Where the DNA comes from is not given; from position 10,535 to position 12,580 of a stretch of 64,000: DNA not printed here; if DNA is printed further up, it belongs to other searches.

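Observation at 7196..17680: Three tandem copies of a translationally coupled two-gene cassette encoding secreted five-module beta-sandwich proteins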

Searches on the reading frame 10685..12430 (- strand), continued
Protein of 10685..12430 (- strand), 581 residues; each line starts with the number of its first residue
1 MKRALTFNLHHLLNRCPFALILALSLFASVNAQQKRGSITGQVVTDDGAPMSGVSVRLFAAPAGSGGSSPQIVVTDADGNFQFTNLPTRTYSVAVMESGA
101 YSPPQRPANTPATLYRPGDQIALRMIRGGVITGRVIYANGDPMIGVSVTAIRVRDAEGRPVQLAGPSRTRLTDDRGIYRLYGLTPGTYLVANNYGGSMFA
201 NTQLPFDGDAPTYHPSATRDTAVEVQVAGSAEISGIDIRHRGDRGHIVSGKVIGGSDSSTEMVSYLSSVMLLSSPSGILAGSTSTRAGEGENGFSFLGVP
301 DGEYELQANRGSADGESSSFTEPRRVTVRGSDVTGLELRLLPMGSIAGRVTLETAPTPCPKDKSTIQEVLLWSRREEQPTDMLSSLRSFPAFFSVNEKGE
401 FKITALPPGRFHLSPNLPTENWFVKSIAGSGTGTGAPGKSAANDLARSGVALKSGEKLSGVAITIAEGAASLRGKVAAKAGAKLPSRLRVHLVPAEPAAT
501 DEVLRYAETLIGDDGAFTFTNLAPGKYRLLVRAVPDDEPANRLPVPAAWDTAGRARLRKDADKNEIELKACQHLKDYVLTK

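Call 36: fold_search(model_id=the predicted structure, library=pdb)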
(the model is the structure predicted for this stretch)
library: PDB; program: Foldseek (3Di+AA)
matches with E <= 10: 1371; with E <= 0.001: 197
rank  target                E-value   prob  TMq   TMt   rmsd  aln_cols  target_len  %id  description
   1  6fwv_B                7.3e-13  1.00  0.13  0.15  26.1       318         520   14  The Bacillus anthracis TIE protein (released 2018-08-08)
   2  6fwv_A                1.8e-12  1.00  0.13  0.15  26.4       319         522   13  The Bacillus anthracis TIE protein (released 2018-08-08)
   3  1d2p                  3.9e-12  1.00  0.13  0.19  20.9       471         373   12  CRYSTAL STRUCTURE OF TWO B REPEAT UNITS (B1B2) OF THE COLLAGEN BINDING PROTEIN (CNA) OF STAPHYLOCOCCUS AUREUS (released 2000-09-27)
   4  4oq1                  2.5e-10  1.00  0.17  0.25  21.2       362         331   15  Structure of the Streptococcal ancillary pilin (released 2014-04-23)
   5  8f70                  3.6e-10  1.00  0.13  0.13  45.8       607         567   10  Identification of an Immunodominant region on a Group A Streptococcus T-antigen Reveals Temperature-Dependent Motion in  (released 2023-03-08)
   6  7vcr_B                6.9e-10  1.00  0.16  0.19  25.4       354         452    9  Crystal Structure of PitA fragment from pilus islet-2 of Streptococcus oralis (released 2022-06-01)
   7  7q61_A                6.9e-10  1.00  0.12  0.07  25.4       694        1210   10  Structure of TEV conjugated A2ML1 (A2ML1-TC) (released 2022-04-20)
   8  7vcn_B                1.4e-09  1.00  0.15  0.19  24.9       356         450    9  Crystal Structure of PitA fragment from pilus islet-2 of Streptococcus oralis with Tb-Xo4 (released 2022-07-13)
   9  3rkp_A                1.6e-09  1.00  0.14  0.22  27.5       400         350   10  Crystal structure of BcpA*(D312A), the major pilin subunit of Bacillus cereus (released 2012-05-30)
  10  7w6b                  1.9e-09  1.00  0.15  0.12  32.1       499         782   11  Crystal Structure of PitA from pilus islet-2 of Streptococcus oralis (released 2022-06-01)
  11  7vcr_A                2.3e-09  1.00  0.16  0.18  25.3       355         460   10  Crystal Structure of PitA fragment from pilus islet-2 of Streptococcus oralis (released 2022-06-01)
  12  3kpt_B                2.3e-09  1.00  0.13  0.21  28.3       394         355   11  Crystal structure of BcpA, the major pilin subunit of Bacillus cereus (released 2009-11-24)
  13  3rkp_B                2.4e-09  1.00  0.14  0.22  28.5       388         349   11  Crystal structure of BcpA*(D312A), the major pilin subunit of Bacillus cereus (released 2012-05-30)
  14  3kpt_A                3.1e-09  1.00  0.14  0.22  28.4       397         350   12  Crystal structure of BcpA, the major pilin subunit of Bacillus cereus (released 2009-11-24)
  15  10ps                  8.7e-09  1.00  0.13  0.13  30.0       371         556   12  Crystal structure of SdrD A2-A3-B1-B2 domains from Staphylococcus aureus JH1 (released 2026-02-11)
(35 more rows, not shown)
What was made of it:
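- On S-layer proteins (Kustd1514 family; SlaA/SlaB two-component type): SlaB is matched at domain level (call 36).
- Closest known: Cna-B-type repeat stalks of Gram-positive MSCRAMM adhesins and sortase pilins. Same: These are the best structural matches (Foldseek E 1e-13 to 1e-8, call 36).
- Beta-sandwich repeat proteins often act as monomeric stalks (fold matches in call 36). The best fold matches are Cna-B-type repeats of Gram-positive adhesins and pilins, and SlaB of the two-component Sulfolobus S-layer also appears (call 36). All matches are at single-domain level (TM below 0.2 over the whole chain, call 36).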

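Call 47: search_protein_families(library=pfam, alignment_id=A3, max_evalue=0.00001)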
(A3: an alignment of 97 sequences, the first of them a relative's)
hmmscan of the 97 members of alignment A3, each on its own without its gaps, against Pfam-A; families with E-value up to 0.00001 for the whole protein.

A. member 1, L001:743-1063:+ (107 aa): 0 families

B. families by the number of members that match (of 97 scanned): 91 families (the first 25 are shown)
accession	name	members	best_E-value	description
PF00005.33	ABC_tran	9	8.6e-33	ABC transporter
PF13304.12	AAA_21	9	2.9e-12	AAA domain, putative AbiEii toxin, Type IV TA system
PF12679.13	ABC2_membrane_2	7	1.7e-14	ABC-2 family transporter protein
PF12698.13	ABC2_membrane_3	7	5.6e-12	ABC-2 family transporter protein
PF13346.12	ABC2_membrane_5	7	1.5e-09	ABC-2 family transporter protein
PF07978.19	NIPSNAP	4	1.9e-26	NIPSNAP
PF01061.29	ABC2_membrane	4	4.8e-08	ABC-2 type transporter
PF25183.1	OMP_b-brl_4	3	4.6e-98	Outer membrane beta barrel domain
PF02667.20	SCFA_trans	3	2.3e-71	Short chain fatty acid transporter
PF00072.30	Response_reg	3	1.1e-24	Response regulator receiver domain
PF13620.12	CarboxypepD_reg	3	7.6e-21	Carboxypeptidase regulatory-like domain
PF12730.13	ABC2_membrane_4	3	3.3e-06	ABC-2 family transporter protein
PF05685.18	Uma2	2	6.8e-32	Putative restriction endonuclease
PF00211.25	Guanylate_cyc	2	2.2e-31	Adenylate and Guanylate cyclase catalytic domain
PF02163.28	Peptidase_M50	2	3.1e-23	Peptidase family M50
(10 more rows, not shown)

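Call 48: search_protein_families(library=pfam, alignment_id=A4, max_evalue=0.00001)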
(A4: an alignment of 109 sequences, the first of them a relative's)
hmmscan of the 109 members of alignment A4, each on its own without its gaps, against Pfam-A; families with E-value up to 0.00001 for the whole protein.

A. member 1, L002:19091-19612:+ (174 aa): 0 families

B. families by the number of members that match (of 109 scanned): 119 families (the first 25 are shown)
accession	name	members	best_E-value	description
PF11138.13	DUF2911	4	4e-28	Protein of unknown function (DUF2911)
PF14863.12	Alkyl_sulf_dimr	4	4.3e-24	Alkyl sulfatase dimerisation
PF00753.33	Lactamase_B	4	2.5e-23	Metallo-beta-lactamase superfamily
PF12802.13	MarR_2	3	5.8e-08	MarR family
PF12706.13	Lactamase_B_2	3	5.6e-06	Beta-lactamase superfamily domain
PF01595.25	CNNM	2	9.8e-50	Cyclin M transmembrane N-terminal domain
PF14339.12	DUF4394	2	2e-43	Domain of unknown function (DUF4394)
PF00326.27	Peptidase_S9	2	7.6e-40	Prolyl oligopeptidase family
PF05685.18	Uma2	2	9.6e-36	Putative restriction endonuclease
PF00857.26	Isochorismatase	2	4.7e-32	Isochorismatase domain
PF00072.30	Response_reg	2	7.2e-30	Response regulator receiver domain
PF02518.31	HATPase_c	2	1e-28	Histidine kinase-, DNA gyrase B-, and HSP90-like ATPase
PF21095.3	CarD_C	2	2.3e-21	CarD, C-terminal domain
PF03471.22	CorC_HlyC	2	2e-19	Transporter associated domain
PF00571.33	CBS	2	6.3e-18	CBS domain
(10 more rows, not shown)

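Call 76: search_protein_representatives(alignment_id=A1)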
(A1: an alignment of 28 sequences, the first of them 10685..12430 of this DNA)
Query: 28 sequences, 575 profile positions. Proteins with E-value up to 0.001 (for the whole library): 94480; up to 1e-10: 41229; up to 1e-30: 6163. The best 150 are listed.
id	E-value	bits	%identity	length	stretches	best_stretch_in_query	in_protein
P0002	1.7e-269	911.5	-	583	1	5-575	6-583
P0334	2.7e-232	788.6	-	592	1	8-575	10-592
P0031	1.3e-229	779.8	-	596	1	10-575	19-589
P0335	7.0e-226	767.5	-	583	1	6-575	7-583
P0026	1.3e-217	740.1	-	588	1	11-575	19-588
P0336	1.5e-216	736.7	-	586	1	8-575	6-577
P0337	4.4e-213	725.2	-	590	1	8-575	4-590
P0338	1.2e-207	707.3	-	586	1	7-575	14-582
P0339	7.7e-206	701.3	-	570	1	20-574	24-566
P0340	1.1e-204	697.5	-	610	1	19-575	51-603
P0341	1.1e-203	694.2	-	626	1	26-575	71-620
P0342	1.1e-196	671.0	-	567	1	12-575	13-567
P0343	1.3e-191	654.3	-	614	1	25-575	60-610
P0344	9.0e-189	644.9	-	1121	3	10-574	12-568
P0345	1.6e-186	637.5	-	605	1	9-575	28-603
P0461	6.7e-158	543.0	-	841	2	26-575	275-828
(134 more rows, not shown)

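Call 94: search_protein_families(library=pfam, proteins=[L009:1180-2694:-, L009:2778-3566:-, L009:3566-4570:-, L044:4363-5889:-, L044:3039-4355:-, L075:5083-6693:-, L075:3671-4987:-, L011:1242-2768:-], max_evalue=0.00001)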
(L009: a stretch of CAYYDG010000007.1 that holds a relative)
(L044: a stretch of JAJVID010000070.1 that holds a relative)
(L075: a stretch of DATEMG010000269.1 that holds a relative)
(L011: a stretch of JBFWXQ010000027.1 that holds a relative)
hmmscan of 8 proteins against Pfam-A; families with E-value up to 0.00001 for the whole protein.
L009:1180-2694:- (505 aa): 3 families
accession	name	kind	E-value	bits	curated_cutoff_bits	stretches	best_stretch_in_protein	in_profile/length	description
PF09822.16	ABC_transp_aux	-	2.5e-34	119.3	34.7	1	211-445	2-279/288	ABC-type uncharacterized transport system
PF23357.1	DUF7088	-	2.8e-09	37.6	27.8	1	104-172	2-82/105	Domain of unknown function (DUF7088)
PF23355.1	IFT52_GIFT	-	1.9e-08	34.2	27.2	1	217-315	6-108/246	IFT52 GIFT domain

L009:2778-3566:- (263 aa): 4 families
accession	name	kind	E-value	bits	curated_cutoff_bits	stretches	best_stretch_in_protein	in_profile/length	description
PF12679.13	ABC2_membrane_2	-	2.1e-12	47.4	27.2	1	25-235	22-246/283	ABC-2 family transporter protein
PF12698.13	ABC2_membrane_3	-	1e-11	45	31.6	1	72-219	162-306/347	ABC-2 family transporter protein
PF13346.12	ABC2_membrane_5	-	1.5e-09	38.2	25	1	72-254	33-196/205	ABC-2 family transporter protein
PF12730.13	ABC2_membrane_4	-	3.3e-06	27.6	27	1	35-195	16-177/179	ABC-2 family transporter protein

L009:3566-4570:- (335 aa): 2 families
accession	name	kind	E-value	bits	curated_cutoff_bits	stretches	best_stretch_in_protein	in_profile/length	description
PF00005.33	ABC_tran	-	4.1e-32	112.1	25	1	17-160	1-136/137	ABC transporter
PF13304.12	AAA_21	-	1.2e-10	42.5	27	1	108-192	212-301/304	AAA domain, putative AbiEii toxin, Type IV TA system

L044:4363-5889:- (509 aa): 3 families
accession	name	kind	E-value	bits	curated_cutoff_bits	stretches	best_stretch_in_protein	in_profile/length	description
PF09822.16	ABC_transp_aux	-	6.7e-31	108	34.7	1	207-451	2-287/288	ABC-type uncharacterized transport system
PF23357.1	DUF7088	-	5.1e-10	39.9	27.8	1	104-180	2-79/105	Domain of unknown function (DUF7088)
PF23355.1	IFT52_GIFT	-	1e-07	31.8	27.2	0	248-321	38-109/246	IFT52 GIFT domain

L044:3039-4355:- (439 aa): 1 family
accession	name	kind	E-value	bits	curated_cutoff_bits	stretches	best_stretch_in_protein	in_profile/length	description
PF14238.11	DUF4340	-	1.1e-62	212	25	3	205-352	1-147/183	Domain of unknown function (DUF4340)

L075:5083-6693:- (537 aa): 2 families
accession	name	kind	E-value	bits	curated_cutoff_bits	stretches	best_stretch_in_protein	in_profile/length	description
PF09822.16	ABC_transp_aux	-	5.4e-27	95.2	34.7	1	234-480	2-288/288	ABC-type uncharacterized transport system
PF23357.1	DUF7088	-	8e-11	42.5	27.8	1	130-202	2-83/105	Domain of unknown function (DUF7088)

L075:3671-4987:- (439 aa): 1 family
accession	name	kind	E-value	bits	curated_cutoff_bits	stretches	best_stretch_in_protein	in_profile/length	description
PF14238.11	DUF4340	-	4.3e-58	197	25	2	205-349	1-150/183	Domain of unknown function (DUF4340)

L011:1242-2768:- (509 aa): 2 families
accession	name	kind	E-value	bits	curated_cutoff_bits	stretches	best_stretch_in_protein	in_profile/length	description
PF09822.16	ABC_transp_aux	-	1.7e-32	113.3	34.7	1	214-451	2-287/288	ABC-type uncharacterized transport system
PF23357.1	DUF7088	-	1.5e-10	41.6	27.8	1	110-178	2-82/105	Domain of unknown function (DUF7088)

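Call 95: search_protein_families(library=ncbifam, proteins=[L009:1180-2694:-, L009:2778-3566:-, L009:3566-4570:-, L044:3039-4355:-], max_evalue=0.001)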
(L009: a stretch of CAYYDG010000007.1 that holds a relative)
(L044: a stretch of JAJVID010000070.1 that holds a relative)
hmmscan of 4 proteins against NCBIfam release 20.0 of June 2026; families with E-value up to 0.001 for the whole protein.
L009:1180-2694:- (505 aa): 1 family
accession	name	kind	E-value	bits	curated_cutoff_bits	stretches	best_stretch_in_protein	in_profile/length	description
TIGR03521.1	GldG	equivalog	3.7e-27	95.1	389.85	3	178-304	151-281/552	gliding motility-associated ABC transporter substrate-binding protein GldG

L009:2778-3566:- (263 aa): 3 families
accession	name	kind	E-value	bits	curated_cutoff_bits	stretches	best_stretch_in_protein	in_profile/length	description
TIGR03518.1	ABC_perm_GldF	equivalog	2.1e-45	155.6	288.5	2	78-257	57-239/240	gliding motility-associated ABC transporter permease subunit GldF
NF041647.1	ABC_perm_CPBP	equivalog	0.0001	21.2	435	1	95-130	214-249/636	ABC transporter permease subunit/CPBP intramembrane protease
TIGR03861.1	phenyl_ABC_PedC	subfamily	0.00045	19.9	241.35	1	96-200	84-184/253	alcohol ABC transporter, permease protein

L009:3566-4570:- (335 aa): 184 families (the best 25 are shown)
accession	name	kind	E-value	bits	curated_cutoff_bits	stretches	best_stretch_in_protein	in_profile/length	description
TIGR03522.1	GldA_ABC_ATP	equivalog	2.7e-91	306.2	402.6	1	2-308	3-301/301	gliding motility-associated ABC transporter ATP-binding subunit GldA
TIGR01188.1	drrA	subfamily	2.7e-73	246.9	312.45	1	9-309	1-302/302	daunorubicin resistance ABC transporter, ATP-binding protein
NF033858.1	ABC2_perm_RbbA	equivalog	7e-64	216.1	1050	1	2-222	267-488/909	ribosome-associated ATPase/putative transporter RbbA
NF010060.0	PRK13537.1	equivalog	3.8e-52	177.1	521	1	2-246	16-260/314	nodulation factor ABC transporter ATP-binding protein NodI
TIGR03864.1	PQQ_ABC_ATP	hypoth_equivalog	4.2e-52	176.9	302.25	1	2-223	2-224/236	ABC transporter, ATP-binding subunit, PQQ-dependent alcohol dehydrogenase system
TIGR03740.1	galliderm_ABC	subfamily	5.7e-50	170.1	309.75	1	3-211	2-204/223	lantibiotic protection ABC transporter ATP-binding subunit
NF010059.0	PRK13536.1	equivalog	1.2e-44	152.4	549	1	2-254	44-294/342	nodulation factor ABC transporter ATP-binding protein NodI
TIGR04406.1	LPS_export_lptB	equivalog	4.2e-44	150.6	240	1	2-221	2-225/239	LPS export ABC transporter ATP-binding protein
NF006987.0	PRK09452.1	equivalog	4.1e-43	147.5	482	1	1-220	17-237/378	spermidine/putrescine ABC transporter ATP-binding protein PotA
TIGR04520.1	ECF_ATPase_1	equivalog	2.6e-42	145.1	315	1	2-222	1-227/269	energy-coupling factor transporter ATPase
TIGR01288.1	nodI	equivalog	1.4e-41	142.5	424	1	2-256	5-257/303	nodulation factor ABC transporter ATP-binding protein NodI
TIGR01186.1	proV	subfamily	1.8e-41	142.4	326.6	1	11-220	3-219/363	betaine/proline/choline family ABC transporter ATP-binding protein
TIGR00968.1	3a0106s01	subfamily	6.3e-41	140.4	342.75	1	2-220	1-220/237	sulfate ABC transporter ATP-binding protein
NF010156.0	PRK13635.1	equivalog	8.7e-41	139.9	392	1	2-221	6-230/279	energy-coupling factor ABC transporter ATP-binding protein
NF043075.1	MMSYN1_0197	equivalog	1.1e-40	139.6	550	1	1-218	2-220/341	spermidine/putrescine ABC transporter ATP-binding protein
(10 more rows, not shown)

L044:3039-4355:- (439 aa): 0 families
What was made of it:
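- Closest known: GldA/GldF/GldG gliding-associated ABC-2 transporter of Flavobacterium. Same: The operon lying head-to-head with many B-A arrays has GldA, GldF and GldG as its best NCBIfam hits, plus PF09822 (calls 94, 95).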
